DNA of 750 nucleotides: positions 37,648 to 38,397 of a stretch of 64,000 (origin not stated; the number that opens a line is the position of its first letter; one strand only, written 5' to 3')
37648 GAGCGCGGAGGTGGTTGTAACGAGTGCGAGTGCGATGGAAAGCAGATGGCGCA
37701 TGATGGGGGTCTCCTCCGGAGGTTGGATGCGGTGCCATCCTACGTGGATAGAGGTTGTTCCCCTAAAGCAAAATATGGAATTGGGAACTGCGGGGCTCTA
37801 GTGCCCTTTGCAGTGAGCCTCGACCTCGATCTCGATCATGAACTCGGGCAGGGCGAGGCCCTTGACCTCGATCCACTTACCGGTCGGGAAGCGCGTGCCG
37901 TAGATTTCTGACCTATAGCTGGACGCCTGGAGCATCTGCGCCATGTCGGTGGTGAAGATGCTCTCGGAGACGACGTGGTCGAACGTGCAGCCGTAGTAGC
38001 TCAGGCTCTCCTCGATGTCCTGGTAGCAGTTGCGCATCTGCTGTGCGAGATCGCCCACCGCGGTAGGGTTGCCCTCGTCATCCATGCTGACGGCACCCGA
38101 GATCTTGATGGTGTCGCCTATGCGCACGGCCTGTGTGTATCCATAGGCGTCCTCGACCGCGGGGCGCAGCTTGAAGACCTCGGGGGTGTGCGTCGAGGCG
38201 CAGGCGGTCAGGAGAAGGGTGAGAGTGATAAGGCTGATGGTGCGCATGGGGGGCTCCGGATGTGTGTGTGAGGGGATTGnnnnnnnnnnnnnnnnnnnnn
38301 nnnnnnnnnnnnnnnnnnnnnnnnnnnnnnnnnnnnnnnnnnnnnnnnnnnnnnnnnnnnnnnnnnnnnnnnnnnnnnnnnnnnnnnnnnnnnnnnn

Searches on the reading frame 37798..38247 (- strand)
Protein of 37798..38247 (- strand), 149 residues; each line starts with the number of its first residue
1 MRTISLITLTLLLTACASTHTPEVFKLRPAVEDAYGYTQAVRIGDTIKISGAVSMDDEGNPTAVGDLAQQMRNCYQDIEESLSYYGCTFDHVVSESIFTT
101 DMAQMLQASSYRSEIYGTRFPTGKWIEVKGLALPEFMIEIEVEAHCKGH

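Call 53: search_protein_families(library=pfam, proteins=[window:37798-38247:-], max_evalue=0.001)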
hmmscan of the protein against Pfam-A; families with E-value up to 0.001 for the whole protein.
window:37798-38247:- (149 aa): 1 family
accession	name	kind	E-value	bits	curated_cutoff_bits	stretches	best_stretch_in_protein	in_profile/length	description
PF01042.26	Ribonuc_L-PSP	-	3.5e-19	69.4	27.3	1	33-145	7-120/121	Endoribonuclease L-PSP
